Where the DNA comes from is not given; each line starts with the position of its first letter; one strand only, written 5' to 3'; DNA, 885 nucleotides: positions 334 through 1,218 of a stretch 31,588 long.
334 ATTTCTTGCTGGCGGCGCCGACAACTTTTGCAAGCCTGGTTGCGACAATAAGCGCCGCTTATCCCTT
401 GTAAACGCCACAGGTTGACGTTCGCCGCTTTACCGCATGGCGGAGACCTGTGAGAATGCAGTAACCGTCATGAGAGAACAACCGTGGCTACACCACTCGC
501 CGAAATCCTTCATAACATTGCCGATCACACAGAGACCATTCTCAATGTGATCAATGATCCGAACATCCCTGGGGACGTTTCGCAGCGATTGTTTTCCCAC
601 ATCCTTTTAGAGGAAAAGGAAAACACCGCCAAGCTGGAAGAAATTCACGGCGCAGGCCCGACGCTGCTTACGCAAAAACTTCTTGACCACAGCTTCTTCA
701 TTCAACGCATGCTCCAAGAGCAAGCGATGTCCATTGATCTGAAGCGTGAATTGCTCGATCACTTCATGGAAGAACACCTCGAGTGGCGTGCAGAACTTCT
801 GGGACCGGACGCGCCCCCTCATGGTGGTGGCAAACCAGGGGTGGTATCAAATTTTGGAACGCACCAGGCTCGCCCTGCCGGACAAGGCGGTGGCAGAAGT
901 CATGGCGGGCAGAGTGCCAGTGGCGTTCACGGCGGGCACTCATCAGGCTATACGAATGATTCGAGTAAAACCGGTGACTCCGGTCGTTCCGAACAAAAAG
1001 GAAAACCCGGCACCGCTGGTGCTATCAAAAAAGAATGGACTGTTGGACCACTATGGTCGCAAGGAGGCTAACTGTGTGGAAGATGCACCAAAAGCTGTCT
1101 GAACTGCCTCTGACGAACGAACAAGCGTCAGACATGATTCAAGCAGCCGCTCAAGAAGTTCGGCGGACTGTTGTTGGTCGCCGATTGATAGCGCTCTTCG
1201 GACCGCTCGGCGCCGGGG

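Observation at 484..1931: Family-1 encapsulin nanocompartment operon whose cargo has a long Gly/His-rich tether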

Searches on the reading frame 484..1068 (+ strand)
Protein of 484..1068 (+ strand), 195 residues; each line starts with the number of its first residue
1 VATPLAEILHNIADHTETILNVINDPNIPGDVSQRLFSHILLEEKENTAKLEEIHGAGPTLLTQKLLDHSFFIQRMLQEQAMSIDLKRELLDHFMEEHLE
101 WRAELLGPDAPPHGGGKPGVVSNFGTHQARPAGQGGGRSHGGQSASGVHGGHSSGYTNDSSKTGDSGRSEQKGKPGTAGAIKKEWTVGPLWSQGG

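Call 3: search_protein_families(library=pfam, proteins=[window:484-1068:+], max_evalue=1)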
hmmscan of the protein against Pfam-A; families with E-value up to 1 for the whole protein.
window:484-1068:+ (195 aa): 0 families

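Call 4: search_protein_families(library=ncbifam, proteins=[window:484-1068:+], max_evalue=1)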
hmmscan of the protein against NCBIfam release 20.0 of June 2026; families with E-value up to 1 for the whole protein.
window:484-1068:+ (195 aa): 1 family
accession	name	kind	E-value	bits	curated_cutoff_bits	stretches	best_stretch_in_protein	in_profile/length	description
TIGR03001.1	Sig-70_gmx1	subfamily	0.0094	15.3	154.6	1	12-60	48-97/244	RNA polymerase sigma-70 factor, Myxococcales family 1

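Call 6: search_solved_structures(query=window:484-1068:+, max_evalue=10, show_alignments=2)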
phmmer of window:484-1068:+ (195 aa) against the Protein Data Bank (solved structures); distinct sequences matched with E-value up to 10: 0.

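Call 7: find_homologous_proteins(query=window:484-1068:+, max_evalue=0.001)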
Query window:484-1068:+ (195 aa): 75 proteins with E <= 0.001 among 194 candidates.
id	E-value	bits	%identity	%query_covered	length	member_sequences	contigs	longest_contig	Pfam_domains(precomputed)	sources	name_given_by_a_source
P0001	1.3e-126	438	100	100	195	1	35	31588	-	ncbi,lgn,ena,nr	ncbi:MAG: hypothetical protein IT343_16320 [Candidatus Melainabacteria bacterium]|nr:hypothetical pr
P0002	2.8e-126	437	99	100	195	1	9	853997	-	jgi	jgi:hypothetical protein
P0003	5.8e-106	371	78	100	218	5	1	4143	-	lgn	-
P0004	1.8e-104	366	80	100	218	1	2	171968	-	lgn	-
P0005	2.9e-100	352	78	100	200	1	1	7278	-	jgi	-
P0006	2.8e-95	336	77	100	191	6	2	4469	-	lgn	-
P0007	6.3e-95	335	77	100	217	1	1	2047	-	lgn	-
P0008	1.2e-93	331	75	100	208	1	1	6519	-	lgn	-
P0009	8.7e-91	321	69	100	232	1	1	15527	-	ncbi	-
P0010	3.0e-90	319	72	100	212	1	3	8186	-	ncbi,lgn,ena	-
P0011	3.8e-90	319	70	100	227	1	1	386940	-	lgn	-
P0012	5.0e-90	319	72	100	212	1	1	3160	-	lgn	-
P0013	1.3e-89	317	68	99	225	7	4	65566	-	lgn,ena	-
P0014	1.6e-89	317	68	99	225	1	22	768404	-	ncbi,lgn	-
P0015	1.9e-89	317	68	99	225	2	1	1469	-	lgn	-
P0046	2.9e-38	150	58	61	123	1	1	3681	-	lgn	-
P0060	1.1e-31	128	38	99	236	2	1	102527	-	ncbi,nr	ncbi:MAG: hypothetical protein K2X93_12765 [Candidatus Obscuribacterales bacterium]|nr:hypothetical 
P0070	1.6e-27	115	52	51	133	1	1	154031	-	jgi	jgi:hypothetical protein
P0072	1.3e-24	105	36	99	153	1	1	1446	-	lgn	-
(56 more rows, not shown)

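Call 14: search_solved_structures(query=A1, max_evalue=10, show_alignments=3)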
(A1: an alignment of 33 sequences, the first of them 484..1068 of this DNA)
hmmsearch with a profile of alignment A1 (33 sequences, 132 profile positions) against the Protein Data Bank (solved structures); distinct sequences matched with E-value up to 10: 1.
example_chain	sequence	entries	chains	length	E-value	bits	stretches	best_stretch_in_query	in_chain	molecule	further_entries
8v3b_a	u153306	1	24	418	1.9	12.1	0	12-57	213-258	O43_129_+4 component B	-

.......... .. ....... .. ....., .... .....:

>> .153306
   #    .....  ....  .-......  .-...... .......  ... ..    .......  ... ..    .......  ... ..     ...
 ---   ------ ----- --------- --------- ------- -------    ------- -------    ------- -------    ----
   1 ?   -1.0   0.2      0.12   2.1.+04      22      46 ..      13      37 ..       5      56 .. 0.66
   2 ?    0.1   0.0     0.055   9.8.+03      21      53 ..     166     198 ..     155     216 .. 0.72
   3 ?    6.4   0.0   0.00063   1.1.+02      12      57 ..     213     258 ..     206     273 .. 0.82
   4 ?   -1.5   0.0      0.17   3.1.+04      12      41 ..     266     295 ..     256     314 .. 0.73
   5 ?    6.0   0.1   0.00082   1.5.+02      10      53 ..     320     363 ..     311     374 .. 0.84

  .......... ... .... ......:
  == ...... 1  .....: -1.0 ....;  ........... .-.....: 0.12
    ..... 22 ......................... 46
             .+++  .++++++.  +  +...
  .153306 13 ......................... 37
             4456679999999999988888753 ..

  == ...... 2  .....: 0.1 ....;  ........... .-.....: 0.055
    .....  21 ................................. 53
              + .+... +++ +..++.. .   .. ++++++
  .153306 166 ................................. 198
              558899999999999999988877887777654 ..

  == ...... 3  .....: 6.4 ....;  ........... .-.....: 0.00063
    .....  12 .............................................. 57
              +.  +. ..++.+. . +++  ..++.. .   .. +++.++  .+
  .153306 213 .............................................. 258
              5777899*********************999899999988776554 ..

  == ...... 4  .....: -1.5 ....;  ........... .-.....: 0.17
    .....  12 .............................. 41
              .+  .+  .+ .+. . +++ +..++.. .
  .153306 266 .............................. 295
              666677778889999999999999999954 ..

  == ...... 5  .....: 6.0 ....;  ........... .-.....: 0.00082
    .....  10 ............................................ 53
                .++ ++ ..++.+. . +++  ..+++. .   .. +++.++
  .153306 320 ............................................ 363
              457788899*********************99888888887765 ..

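Call 15: search_protein_families(library=pfam, alignment_id=A1, max_evalue=10)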
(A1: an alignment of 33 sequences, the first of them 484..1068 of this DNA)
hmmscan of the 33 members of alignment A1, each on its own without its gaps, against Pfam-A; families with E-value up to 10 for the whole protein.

A. member 1, window:484-1068:+ (195 aa): 1 family
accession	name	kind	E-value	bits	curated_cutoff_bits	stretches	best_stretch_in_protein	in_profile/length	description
PF15761.10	IMUP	-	2.4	9.4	27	1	117-184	15-80/107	Immortalisation up-regulated protein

B. families by the number of members that match (of 33 scanned): 46 families (the first 25 are shown)
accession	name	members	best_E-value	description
PF14818.11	SOGA1-2-like_CC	10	0.011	SOGA 1/2-like, coiled-coil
PF06208.17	BDV_G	3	0.0022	Borna disease virus G protein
PF07527.18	Hairy_orange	3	0.028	Hairy Orange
PF01326.24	PPDK_N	3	0.031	Pyruvate phosphate dikinase, AMP/ATP-binding domain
PF11707.13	Npa1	3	0.033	Ribosome 60S biogenesis N-terminal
PF14044.11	NETI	2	0.016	NETI protein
PF03981.17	Ubiq_cyt_C_chap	2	0.033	Ubiquinol-cytochrome C chaperone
PF21967.1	MGS_C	2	0.079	Mannosylglycerate synthase C-terminal domain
PF21616.3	Topo-V_HhH_2_2nd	2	0.08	Topoisomerase V, second (HhH)2 tandem domain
PF08391.16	Ly49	2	0.11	Ly49-like protein, N-terminal region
PF10038.14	DUF2274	2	0.15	Protein of unknown function (DUF2274)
PF03037.21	KMP11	2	0.31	Kinetoplastid membrane protein 11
PF14929.12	TAF1_subA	1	0.0015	TAF RNA Polymerase I subunit A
PF11252.13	DUF3051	1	0.0077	Protein of unknown function (DUF3051)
PF04499.20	SAPS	1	0.01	SIT4 phosphatase-associated protein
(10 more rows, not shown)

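Call 17: find_encoding_contigs(protein=P0046, flank=4000, max_places=3)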
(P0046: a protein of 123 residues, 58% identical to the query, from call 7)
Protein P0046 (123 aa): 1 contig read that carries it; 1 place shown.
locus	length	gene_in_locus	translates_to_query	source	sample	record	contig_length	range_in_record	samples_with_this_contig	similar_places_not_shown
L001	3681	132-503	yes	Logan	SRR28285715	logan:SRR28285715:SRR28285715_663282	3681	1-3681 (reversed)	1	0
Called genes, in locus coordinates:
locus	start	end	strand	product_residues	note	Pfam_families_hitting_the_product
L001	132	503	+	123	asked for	-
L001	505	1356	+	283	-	PF04454:Linocin_M18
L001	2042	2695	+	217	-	PF00072:Response_reg, PF08281:Sigma70_r4_2, PF00196:GerE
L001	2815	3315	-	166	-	PF09537:DUF2383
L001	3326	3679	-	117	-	?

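Call 18: find_encoding_contigs(protein=P0072, flank=4000, max_places=2)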
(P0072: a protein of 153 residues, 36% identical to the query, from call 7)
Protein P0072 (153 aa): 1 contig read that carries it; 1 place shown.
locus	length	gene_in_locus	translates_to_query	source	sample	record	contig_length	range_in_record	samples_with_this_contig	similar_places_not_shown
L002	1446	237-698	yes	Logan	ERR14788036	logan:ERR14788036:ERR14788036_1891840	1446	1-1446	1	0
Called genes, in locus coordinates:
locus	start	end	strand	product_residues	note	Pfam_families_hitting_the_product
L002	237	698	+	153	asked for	-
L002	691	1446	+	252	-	?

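Call 19: find_encoding_contigs(protein=P0060, flank=6000, max_places=2)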
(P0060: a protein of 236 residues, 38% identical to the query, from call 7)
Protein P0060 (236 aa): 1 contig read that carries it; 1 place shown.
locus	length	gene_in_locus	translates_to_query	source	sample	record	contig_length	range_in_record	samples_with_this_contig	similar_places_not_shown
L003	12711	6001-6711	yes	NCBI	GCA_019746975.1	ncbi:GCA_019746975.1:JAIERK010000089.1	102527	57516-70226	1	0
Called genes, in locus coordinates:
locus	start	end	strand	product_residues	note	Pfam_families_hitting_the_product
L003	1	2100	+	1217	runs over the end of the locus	-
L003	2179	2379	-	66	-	-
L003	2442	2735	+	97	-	PF16108:DUF4826 (weak)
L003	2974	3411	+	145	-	-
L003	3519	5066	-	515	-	PF13231:PMT_2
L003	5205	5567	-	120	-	PF13499:EF-hand_7 (weak), PF13405:EF-hand_6 (faint)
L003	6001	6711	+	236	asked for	-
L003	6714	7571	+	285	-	PF04454:Linocin_M18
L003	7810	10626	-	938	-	-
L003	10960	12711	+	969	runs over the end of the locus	-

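Call 20: find_encoding_contigs(protein=P0070, flank=6000, max_places=2)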
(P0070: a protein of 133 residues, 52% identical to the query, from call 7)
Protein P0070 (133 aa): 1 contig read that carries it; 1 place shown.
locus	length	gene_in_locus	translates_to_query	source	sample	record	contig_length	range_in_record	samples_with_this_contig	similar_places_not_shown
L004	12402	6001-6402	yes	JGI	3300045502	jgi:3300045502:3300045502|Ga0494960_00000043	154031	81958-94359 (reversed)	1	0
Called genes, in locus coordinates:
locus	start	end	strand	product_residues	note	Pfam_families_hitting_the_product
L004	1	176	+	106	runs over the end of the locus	-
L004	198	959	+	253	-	PF08843:AbiEii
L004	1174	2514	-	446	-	PF05940:NnrS (weak)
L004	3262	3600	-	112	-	PF02627:CMD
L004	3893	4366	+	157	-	PF01638:HxlR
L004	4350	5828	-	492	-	PF01212:Beta_elim_lyase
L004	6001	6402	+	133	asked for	-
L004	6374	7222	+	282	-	PF04454:Linocin_M18, PF09950:Major_capside (weak)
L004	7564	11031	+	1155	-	PF00501:AMP-binding, PF13193:AMP-binding_C, PF02776:TPP_enzyme_N, PF00205:TPP_enzyme_M, PF02775:TPP_enzyme_C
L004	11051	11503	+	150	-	-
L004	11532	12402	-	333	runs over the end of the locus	PF17874:TPR_MalT (weak), PF24885:TPR_NPHP3 (faint), PF00515:TPR_1 (faint), PF07719:TPR_2 (faint), PF13181:TPR_8 (faint), PF13428:TPR_14 (faint), PF13432:TPR_16 (faint), PF13424:TPR_12, +3 more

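Call 21: predict_structure(alignment_id=A1)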
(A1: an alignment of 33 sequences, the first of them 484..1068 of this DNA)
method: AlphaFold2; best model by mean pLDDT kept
length: 195 residues; sequences in the alignment: 33
mean_pLDDT: 76.0   pTM: 0.58
mean pLDDT of the five models: 76.0, 74.9, 74.7, 74.2, 73.8
residues with pLDDT >= 90: 99; 70-90: 11; 50-70: 46; < 50: 39
segments of 3 or more residues with pLDDT < 50: 119-130, 166-168, 177-182
pLDDT, mean of each block of 10 residues (from residue 1): 89 98 97 97 98 97 98 93 96 97 87 54 46 54 52 52 51 50 50 51
secondary structure, 60 per line:
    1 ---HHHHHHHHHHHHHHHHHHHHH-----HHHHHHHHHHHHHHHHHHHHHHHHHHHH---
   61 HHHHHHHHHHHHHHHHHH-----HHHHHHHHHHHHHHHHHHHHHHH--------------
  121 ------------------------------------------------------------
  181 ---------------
elements in order: H4-24 H30-57 H61-78 H84-106

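Call 29: fold_search(model_id=the predicted structure, library=pdb)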
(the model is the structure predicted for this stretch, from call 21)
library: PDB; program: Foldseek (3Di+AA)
matches with E <= 10: 268; with E <= 0.001: 0
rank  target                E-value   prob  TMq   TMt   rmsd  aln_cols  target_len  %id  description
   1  6dg6_D                1.7e-01  1.00  0.38  0.66   3.7       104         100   13  Structure of a de novo designed Interleukin-2/Interleukin-15 mimetic (released 2019-01-16)
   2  2lfd_MODEL_1_A        7.7e-01  0.98  0.40  0.62   3.4       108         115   11  Solution NMR structure of Diiron protein in presence of 2 eq Zn2+, Northeast Structural Genomics Consortium Ta (released 2011-08-24)
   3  8fih_B                9.0e-01  0.51  0.22  0.39   9.0        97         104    9  Multi-state design of two-state switchable hinge proteins (released 2023-08-16)
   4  8d9p                  1.1e+00  0.69  0.24  0.24  15.4        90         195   16  De Novo Photosynthetic Reaction Center Protein Equipped with Heme B and Mn(II) cations (released 2022-09-28)
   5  1orj_C                1.2e+00  0.63  0.32  0.51   4.9       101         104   10  FLAGELLAR EXPORT CHAPERONE (released 2003-09-16)
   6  4dwl_A                1.2e+00  0.38  0.22  0.37  10.0       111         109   14  Avd molecule from Bordetella bacteriophage DGR (released 2013-02-27)
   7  2ic6_B                1.2e+00  0.69  0.24  0.58  12.2        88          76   11  The Coiled-coil Domain (residues 1-75) Structure of the Sin Nombre Virus Nucleocapsid Protein (released 2007-02-27)
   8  5ofa_A                1.3e+00  0.44  0.23  0.09  14.3        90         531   13  Crystal structure of human MORC2 (residues 1-603) with spinal muscular atrophy mutation T424R (released 2018-02-14)
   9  4dwl_B                1.3e+00  0.35  0.22  0.37   9.8       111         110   13  Avd molecule from Bordetella bacteriophage DGR (released 2013-02-27)
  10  2awc                  1.4e+00  0.44  0.31  0.42   6.6       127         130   13  deoxy-DcrH-Hr (released 2006-08-15)
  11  2avk                  1.4e+00  0.44  0.31  0.41   5.8       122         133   14  met-azido-DcrH-Hr (released 2006-08-08)
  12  5of9_B                1.5e+00  0.44  0.23  0.09  13.4        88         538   12  Crystal structure of human MORC2 (residues 1-603) (released 2018-02-14)
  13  7z3q_A                1.5e+00  0.18  0.19  0.34  15.4       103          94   16  Crystal structure of the human leptin:LepR-CRH2 encounter complex to 3.6 A resolution. (released 2023-03-22)
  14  4oyd_B                1.5e+00  0.16  0.17  0.26  11.1       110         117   11  Crystal structure of a computationally designed inhibitor of an Epstein-Barr viral Bcl-2 protein (released 2014-07-09)
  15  8fih_A                1.6e+00  0.30  0.24  0.38   8.9       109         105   13  Multi-state design of two-state switchable hinge proteins (released 2023-08-16)
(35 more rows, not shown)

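Call 45: search_protein_representatives(alignment_id=A1)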
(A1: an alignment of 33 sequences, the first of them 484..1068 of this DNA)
Query: 33 sequences, 132 profile positions. Proteins with E-value up to 0.001 (for the whole library): 50; up to 1e-10: 36; up to 1e-30: 16. The best 50 are listed.
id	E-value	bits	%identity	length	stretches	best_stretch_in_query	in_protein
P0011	1.2e-55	203.6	-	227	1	2-132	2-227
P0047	5.9e-55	201.4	-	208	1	2-132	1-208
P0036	2.7e-53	196.0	-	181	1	3-132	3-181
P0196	3.3e-51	189.3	-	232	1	3-132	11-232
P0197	8.6e-51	187.9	-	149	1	3-132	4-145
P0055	7.5e-50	184.9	-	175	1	2-132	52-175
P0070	2.0e-47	177.0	-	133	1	3-131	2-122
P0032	2.3e-47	176.8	-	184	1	2-106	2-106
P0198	5.7e-47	175.6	-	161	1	5-132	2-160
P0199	1.3e-46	174.4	-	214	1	3-132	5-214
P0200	8.1e-46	171.8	-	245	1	3-132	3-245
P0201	1.0e-43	165.1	-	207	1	3-132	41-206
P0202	1.3e-41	158.3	-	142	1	2-132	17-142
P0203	4.9e-41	156.4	-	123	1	2-132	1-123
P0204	6.6e-36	139.8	-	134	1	2-127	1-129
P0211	1.5e-17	80.4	-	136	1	4-129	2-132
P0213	3.1e-17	79.4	-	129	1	6-127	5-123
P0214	3.9e-17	79.1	-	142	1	1-127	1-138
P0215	7.5e-16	74.9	-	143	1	4-128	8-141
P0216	9.5e-16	74.6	-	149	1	3-127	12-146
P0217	6.9e-15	71.8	-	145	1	5-127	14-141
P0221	3.3e-13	66.4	-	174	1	3-100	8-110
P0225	2.4e-11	60.3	-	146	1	6-103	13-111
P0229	1.4e-08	51.4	-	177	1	5-117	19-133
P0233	6.9e-06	42.7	-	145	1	7-107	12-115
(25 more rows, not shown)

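Call 48: search_solved_structures(query=A2, max_evalue=10, show_alignments=3)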
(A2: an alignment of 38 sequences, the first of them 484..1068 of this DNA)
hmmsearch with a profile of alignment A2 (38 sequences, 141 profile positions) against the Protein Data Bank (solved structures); distinct sequences matched with E-value up to 10: 3.
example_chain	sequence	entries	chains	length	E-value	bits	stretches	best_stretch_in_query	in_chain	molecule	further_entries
7s8t_A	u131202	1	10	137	0.065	16.6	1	38-91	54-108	EncC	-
1esc_A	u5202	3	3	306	0.1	15.9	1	90-137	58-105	ESTERASE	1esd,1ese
1or4_A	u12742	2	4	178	2.9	11.2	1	58-108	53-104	Heme-based aerotactic transducer hemAT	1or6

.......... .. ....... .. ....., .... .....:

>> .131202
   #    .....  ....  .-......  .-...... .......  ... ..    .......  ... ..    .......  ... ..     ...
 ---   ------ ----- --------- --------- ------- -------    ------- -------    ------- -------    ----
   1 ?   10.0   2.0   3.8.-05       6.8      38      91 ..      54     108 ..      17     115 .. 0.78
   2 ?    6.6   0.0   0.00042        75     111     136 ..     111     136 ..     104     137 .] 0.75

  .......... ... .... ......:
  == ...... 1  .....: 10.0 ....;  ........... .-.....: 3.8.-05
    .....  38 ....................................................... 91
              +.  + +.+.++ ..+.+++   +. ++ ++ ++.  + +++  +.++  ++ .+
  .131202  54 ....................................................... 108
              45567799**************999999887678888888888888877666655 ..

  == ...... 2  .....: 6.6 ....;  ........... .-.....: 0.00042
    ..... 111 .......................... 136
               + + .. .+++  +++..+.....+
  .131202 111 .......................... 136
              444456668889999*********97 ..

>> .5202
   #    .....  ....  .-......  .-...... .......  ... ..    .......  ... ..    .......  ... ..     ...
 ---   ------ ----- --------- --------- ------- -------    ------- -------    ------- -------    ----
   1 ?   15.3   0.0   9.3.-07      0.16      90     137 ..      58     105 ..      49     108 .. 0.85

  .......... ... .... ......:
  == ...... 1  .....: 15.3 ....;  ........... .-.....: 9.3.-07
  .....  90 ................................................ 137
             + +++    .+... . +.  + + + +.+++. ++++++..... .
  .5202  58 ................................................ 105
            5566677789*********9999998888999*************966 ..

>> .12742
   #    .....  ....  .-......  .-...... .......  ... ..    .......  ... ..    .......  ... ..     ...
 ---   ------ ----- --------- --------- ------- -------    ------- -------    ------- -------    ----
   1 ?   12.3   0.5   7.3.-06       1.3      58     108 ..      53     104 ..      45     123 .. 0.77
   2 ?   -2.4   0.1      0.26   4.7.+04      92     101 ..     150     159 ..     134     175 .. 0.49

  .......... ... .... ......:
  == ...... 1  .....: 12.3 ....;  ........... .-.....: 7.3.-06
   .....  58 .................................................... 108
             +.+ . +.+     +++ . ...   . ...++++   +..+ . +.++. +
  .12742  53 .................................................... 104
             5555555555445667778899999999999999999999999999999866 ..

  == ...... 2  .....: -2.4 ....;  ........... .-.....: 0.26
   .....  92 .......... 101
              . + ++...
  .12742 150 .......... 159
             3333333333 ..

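Call 49: search_protein_families(library=ncbifam, alignment_id=A2, max_evalue=1)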
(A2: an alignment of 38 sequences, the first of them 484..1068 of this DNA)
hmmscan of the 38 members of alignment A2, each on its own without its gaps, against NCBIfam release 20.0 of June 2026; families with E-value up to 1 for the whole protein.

A. member 1, window:484-1068:+ (195 aa): 1 family
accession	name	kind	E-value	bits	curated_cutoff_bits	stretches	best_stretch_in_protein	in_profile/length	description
TIGR03001.1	Sig-70_gmx1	subfamily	0.0094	15.3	154.6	1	12-60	48-97/244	RNA polymerase sigma-70 factor, Myxococcales family 1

B. families by the number of members that match (of 38 scanned): 35 families (the first 25 are shown)
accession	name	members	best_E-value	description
NF009967.0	PRK13430.1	2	0.044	F0F1 ATP synthase subunit delta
NF012099.1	SubclassA2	1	0.0039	class A beta-lactamase, subclass A2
TIGR03001.1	Sig-70_gmx1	1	0.0094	RNA polymerase sigma-70 factor, Myxococcales family 1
NF000355.4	ribo_prot_ABC_F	1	0.01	ribosomal protection-like ABC-F family protein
NF001851.0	PRK00571.2-4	1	0.015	F0F1 ATP synthase subunit epsilon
NF040789.2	gerfarn_diphsyn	1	0.016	geranylfarnesyl diphosphate synthase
NF047934.1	antiphage_GapS4b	1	0.023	GapS4b family protein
TIGR04536.1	geobac_encap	1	0.027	IMEF encapsulin system ferritin-like cargo protein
TIGR01074.1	rep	1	0.029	DNA helicase Rep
NF004648.0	PRK05991.1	1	0.037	precorrin-3B C(17)-methyltransferase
NF008504.0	PRK11414.1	1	0.052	GntR family transcriptional regulator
NF001059.0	PRK00117.4-3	1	0.056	recombination regulator RecX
NF052659.1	SpbR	1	0.06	SpbR family protein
NF001454.0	PRK00315.1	1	0.062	potassium-transporting ATPase subunit KdpC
NF058541.1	SusR_regulator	1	0.065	SusR family glycan utilization regulator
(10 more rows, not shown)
